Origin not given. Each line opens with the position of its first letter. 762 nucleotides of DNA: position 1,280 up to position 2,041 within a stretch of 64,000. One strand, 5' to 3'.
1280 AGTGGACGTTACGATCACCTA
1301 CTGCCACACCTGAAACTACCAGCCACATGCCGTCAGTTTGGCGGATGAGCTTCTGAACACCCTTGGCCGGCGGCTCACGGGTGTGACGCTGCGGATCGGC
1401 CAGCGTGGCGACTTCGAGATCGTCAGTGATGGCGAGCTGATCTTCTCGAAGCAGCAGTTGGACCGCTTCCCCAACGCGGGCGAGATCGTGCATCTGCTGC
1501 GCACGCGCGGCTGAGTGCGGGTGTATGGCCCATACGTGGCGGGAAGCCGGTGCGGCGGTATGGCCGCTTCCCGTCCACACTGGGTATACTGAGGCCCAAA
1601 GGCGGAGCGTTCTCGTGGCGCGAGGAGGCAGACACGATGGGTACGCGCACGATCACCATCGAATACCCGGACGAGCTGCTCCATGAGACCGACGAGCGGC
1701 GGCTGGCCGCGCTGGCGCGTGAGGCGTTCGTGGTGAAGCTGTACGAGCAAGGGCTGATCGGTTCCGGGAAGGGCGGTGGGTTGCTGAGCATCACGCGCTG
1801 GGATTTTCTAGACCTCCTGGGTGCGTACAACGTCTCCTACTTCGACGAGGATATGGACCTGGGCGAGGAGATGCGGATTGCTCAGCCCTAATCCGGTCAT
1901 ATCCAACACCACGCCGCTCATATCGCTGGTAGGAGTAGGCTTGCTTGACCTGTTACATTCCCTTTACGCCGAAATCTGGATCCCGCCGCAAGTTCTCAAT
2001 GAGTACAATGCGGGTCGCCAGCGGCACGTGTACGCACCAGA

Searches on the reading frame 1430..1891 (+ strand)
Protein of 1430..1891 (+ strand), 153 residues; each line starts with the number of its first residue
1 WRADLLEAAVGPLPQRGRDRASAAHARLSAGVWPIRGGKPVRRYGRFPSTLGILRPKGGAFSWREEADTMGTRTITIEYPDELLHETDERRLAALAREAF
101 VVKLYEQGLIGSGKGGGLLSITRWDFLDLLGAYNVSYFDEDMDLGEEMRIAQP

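Call 47: search_protein_families(library=pfam, proteins=[window:1430-1891:+], max_evalue=0.001)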
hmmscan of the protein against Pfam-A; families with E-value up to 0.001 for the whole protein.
window:1430-1891:+ (153 aa): 1 family
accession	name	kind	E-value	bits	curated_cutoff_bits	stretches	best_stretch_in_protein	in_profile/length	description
PF03683.19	UPF0175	-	1.6e-12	47.4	27.9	1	80-147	2-72/75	Uncharacterised protein family (UPF0175)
